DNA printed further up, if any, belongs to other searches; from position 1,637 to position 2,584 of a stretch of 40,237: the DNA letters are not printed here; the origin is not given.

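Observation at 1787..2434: DpdA carries a ~215-aa C-terminal extension in the small-terminase position and overlaps terL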

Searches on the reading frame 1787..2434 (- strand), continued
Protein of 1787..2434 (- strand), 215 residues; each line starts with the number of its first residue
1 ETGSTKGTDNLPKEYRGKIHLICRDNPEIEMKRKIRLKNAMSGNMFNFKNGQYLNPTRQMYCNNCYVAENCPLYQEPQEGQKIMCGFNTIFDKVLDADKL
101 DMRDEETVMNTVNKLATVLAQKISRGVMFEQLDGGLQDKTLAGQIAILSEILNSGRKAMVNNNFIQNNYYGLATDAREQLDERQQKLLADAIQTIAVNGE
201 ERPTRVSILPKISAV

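Call 80: search_protein_families(library=phrogs, proteins=[L099:2-553:+, L099:553-1239:+, L099:1199-2713:+, L100:3121-4101:+, L100:802-1491:+, L097:6001-6621:+, L097:6590-7945:+, L097:5228-5707:+, L097:4773-5228:+, L006:4708-4932:+], max_evalue=0.01)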
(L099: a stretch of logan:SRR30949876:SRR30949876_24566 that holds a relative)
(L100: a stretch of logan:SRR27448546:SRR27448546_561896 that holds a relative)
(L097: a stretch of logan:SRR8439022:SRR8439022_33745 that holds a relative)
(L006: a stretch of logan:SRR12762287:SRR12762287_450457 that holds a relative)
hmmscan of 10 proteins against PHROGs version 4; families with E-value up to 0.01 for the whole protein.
L099:2-553:+ (184 aa): 5 families
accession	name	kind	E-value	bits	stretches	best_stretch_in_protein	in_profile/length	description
phrog_2076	-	moron, auxiliary metabolic gene and host takeover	1.7e-26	94.2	1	1-184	28-247/247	QueE-like radical SAM domain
phrog_1802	-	other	5.9e-07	29.7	1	12-88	52-145/556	radical SAM domain-containing protein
phrog_15140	-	other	9.5e-06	25.7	1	14-91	97-180/366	radical SAM domain-containing protein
phrog_27668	-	unknown function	2.1e-05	25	1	14-164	16-167/335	-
phrog_626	-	DNA, RNA and nucleotide metabolism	0.0012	19.5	1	11-75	23-97/164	anaerobic ribonucleotide reductase small subunit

L099:553-1239:+ (229 aa): 0 families

L099:1199-2713:+ (505 aa): 2 families
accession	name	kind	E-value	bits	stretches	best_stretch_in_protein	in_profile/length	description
phrog_17415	-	head and packaging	3.8e-08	32.8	1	63-424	406-787/940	terminase large subunit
phrog_9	-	head and packaging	8e-06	25.9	1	332-475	483-618/812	terminase large subunit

L100:3121-4101:+ (327 aa): 1 family
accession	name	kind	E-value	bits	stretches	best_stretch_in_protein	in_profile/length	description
phrog_14275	-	unknown function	0.00053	20.7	1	149-268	31-134/178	-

L100:802-1491:+ (230 aa): 0 families

L097:6001-6621:+ (207 aa): 1 family
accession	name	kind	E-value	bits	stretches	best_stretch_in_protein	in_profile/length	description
phrog_69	-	DNA, RNA and nucleotide metabolism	0.00027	21.1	1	38-143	289-374/501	exonuclease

L097:6590-7945:+ (452 aa): 8 families
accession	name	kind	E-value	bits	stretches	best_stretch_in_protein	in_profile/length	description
phrog_38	-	head and packaging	4e-102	344.2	1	32-448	292-713/760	terminase large subunit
phrog_4758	-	head and packaging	6.2e-52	177.3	1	28-219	35-238/243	terminase large subunit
phrog_979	-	head and packaging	2.8e-36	126.4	1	269-438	414-599/642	terminase large subunit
phrog_5573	-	head and packaging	3.2e-33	116.2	1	203-435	6-231/250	terminase large subunit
phrog_30251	-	head and packaging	1.4e-22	80.8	1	49-273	54-287/799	terminase large subunit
phrog_12171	-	head and packaging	4.6e-17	63.1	1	343-438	1-95/110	terminase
phrog_9453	-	head and packaging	4e-13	50.5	1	270-440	12-212/233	terminase large subunit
phrog_2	-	head and packaging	1.2e-08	35.1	1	25-442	262-596/807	terminase large subunit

L097:5228-5707:+ (160 aa): 0 families

L097:4773-5228:+ (152 aa): 6 families
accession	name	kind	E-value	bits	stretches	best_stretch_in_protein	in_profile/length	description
phrog_419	-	unknown function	1.9e-14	54.8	1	1-96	39-131/300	-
phrog_1810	-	unknown function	3.9e-12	47.5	1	4-92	8-97/166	-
phrog_4502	-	unknown function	6e-05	24.1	1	17-91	23-89/190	-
phrog_4159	-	other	0.0002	21.7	1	4-87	2-82/270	nucleotide pyrophosphohydrolase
phrog_19511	-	unknown function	0.00064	20.7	1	4-89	2-89/155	-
phrog_21769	-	unknown function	0.0069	17.6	0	52-92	30-68/115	-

L006:4708-4932:+ (75 aa): 0 families

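Call 85: search_solved_structures(query=A5, max_evalue=10)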
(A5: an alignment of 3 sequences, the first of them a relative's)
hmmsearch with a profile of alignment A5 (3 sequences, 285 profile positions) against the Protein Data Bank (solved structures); distinct sequences matched with E-value up to 10: 2.
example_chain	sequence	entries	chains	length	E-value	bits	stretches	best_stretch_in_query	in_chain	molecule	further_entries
8ye6_B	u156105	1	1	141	0.037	16.4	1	79-146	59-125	A32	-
1cbv_H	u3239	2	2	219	0.65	12.3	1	6-70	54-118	PROTEIN (FAB (BV04-01) AUTOANTIBODY-HEAVY CHAIN) | IGG2B-KAPPA BV04-01 FAB (HEAVY CHAIN)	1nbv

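Call 86: search_dna_similar(query=L097:6001-6621:+, collection=phages, mode=protein, max_evalue=0.001, max_rows=25)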
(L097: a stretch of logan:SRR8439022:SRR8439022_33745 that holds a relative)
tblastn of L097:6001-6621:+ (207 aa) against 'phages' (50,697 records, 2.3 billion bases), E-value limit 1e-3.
No match.

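Call 87: find_encoding_contigs(protein=P0038, flank=5000, max_places=1)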
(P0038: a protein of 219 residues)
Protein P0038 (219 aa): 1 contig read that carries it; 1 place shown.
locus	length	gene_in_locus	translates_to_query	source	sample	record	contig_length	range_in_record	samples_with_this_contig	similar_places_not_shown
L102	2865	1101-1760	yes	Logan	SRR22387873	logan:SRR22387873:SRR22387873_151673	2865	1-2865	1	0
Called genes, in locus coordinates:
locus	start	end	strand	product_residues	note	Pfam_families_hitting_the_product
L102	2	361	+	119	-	?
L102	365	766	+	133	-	PF05766:NinG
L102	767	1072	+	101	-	-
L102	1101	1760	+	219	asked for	-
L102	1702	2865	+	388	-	?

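Call 88: find_encoding_contigs(protein=P0035, flank=5000, max_places=1)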
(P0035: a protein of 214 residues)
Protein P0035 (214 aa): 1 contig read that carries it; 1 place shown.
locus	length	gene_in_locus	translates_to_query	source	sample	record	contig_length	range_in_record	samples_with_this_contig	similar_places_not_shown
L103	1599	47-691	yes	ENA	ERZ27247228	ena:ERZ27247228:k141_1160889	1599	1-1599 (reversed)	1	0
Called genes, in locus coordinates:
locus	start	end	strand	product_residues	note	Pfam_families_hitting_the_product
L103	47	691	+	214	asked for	-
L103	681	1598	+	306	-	?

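Call 89: find_encoding_contigs(protein=P0059, flank=5000, max_places=1)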
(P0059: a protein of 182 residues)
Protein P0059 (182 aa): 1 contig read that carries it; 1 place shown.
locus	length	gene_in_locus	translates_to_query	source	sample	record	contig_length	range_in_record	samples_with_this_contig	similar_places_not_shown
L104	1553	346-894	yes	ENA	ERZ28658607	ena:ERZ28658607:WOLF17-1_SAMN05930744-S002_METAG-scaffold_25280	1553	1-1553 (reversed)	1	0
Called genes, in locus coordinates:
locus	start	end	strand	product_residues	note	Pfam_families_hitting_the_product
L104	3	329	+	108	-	?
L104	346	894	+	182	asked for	-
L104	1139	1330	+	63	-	-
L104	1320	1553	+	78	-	?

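Call 90: find_encoding_contigs(protein=P0063, flank=5000, max_places=1)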
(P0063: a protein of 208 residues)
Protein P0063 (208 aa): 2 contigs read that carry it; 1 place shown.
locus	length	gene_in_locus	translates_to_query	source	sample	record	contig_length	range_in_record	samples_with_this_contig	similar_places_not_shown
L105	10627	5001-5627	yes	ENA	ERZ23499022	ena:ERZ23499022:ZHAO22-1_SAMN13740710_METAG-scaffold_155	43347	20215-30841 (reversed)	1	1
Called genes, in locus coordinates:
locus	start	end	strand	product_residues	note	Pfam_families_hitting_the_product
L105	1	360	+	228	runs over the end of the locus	PF13455:MUG113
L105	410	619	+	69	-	-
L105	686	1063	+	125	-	PF01242:PTPS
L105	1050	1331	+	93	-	-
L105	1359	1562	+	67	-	-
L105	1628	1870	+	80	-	PF14216:DUF4326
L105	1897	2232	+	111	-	-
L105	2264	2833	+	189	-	PF04055:Radical_SAM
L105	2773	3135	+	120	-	-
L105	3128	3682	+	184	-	PF01227:GTP_cyclohydroI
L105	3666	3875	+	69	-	-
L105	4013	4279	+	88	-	-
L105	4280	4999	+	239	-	-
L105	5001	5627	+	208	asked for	-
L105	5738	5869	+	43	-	-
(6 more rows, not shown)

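Call 92: search_protein_families(library=ncbifam, proteins=[window:1787-2404:-, P0029, P0030, P0038, P0026, L004:66-1481:+, L010:4125-5519:+, L011:5728-6480:+, L005:4297-6567:+], max_evalue=0.1)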
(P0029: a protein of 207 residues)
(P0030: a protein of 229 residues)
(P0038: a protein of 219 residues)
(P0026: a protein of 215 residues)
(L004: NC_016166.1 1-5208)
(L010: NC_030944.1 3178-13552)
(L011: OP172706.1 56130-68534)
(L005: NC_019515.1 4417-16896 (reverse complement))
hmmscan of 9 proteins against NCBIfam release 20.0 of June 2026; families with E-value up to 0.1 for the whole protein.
window:1787-2404:- (205 aa): 1 family
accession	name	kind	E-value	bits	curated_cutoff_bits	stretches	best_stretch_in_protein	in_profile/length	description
NF045477.1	LPO_1073_dom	subfamily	0.047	13.3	45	1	152-193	12-53/257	LPO_1073/Vpar_1526 family protein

P0029 (207 aa): 0 families

P0030 (229 aa): 1 family
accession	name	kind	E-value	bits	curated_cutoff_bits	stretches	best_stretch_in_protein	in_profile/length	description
NF040640.1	YcgZ_fam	equivalog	0.077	13.2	80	0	172-212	2-42/77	regulatory protein YcgZ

P0038 (219 aa): 2 families
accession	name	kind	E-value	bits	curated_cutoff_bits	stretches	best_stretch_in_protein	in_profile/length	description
NF006872.0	PRK09368.1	subfamily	0.069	13.2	151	0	170-203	54-90/143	gas vesicle structural protein GvpA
TIGR00172.1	maf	subfamily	0.083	12.4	117.15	0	31-82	77-129/185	Maf family nucleotide pyrophosphatase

P0026 (215 aa): 0 families

L004:66-1481:+ (472 aa): 0 families

L010:4125-5519:+ (465 aa): 0 families

L011:5728-6480:+ (251 aa): 0 families

L005:4297-6567:+ (757 aa): 0 families

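Call 94: find_related_loci(query=A6, collection=viral_contigs, flank=6000)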
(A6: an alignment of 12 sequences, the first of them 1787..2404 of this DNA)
Query A6 (205 aa) in viral_contigs; peptide patterns used: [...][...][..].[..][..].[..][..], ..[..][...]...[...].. (x = any residue, [..] = any of these).
118 stretches matched a pattern; 9 encode a relative of the query (tblastn E <= 1e-3); 9 distinct loci.
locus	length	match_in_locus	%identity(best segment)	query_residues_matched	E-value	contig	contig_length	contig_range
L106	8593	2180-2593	39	1-143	3e-27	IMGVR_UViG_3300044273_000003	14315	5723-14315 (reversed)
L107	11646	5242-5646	37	1-143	7e-27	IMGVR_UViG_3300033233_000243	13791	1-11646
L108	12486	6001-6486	33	30-191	4e-27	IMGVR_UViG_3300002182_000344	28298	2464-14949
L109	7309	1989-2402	38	1-143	3e-26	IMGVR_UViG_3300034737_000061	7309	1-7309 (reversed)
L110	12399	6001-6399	36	6-142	4e-26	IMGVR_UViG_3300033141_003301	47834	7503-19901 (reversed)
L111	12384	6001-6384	38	1-133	2e-25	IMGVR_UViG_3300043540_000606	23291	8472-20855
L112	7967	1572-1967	38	6-141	1e-23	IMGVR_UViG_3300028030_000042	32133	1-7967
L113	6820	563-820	38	53-140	7e-16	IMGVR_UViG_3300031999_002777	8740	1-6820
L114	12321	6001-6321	21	16-135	7e-6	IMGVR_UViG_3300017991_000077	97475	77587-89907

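Call 97: search_solved_structures(query=L107:5756-6970:+, max_evalue=0.01)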
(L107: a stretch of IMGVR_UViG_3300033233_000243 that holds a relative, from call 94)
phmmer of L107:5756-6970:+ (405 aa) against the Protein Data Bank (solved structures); distinct sequences matched with E-value up to 0.01: 1.
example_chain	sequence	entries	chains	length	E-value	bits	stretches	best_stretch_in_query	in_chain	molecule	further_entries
2wbn_A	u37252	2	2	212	2.7e-12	49.5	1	247-396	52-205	TERMINASE LARGE SUBUNIT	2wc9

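Call 98: search_solved_structures(query=L111:6524-7774:+, max_evalue=0.01)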
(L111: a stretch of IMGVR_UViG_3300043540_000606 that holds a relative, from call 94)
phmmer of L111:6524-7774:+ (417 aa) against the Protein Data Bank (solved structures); distinct sequences matched with E-value up to 0.01: 1.
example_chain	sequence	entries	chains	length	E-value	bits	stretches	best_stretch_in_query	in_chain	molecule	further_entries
2wbn_A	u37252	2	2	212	2.9e-07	32.9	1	248-391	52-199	TERMINASE LARGE SUBUNIT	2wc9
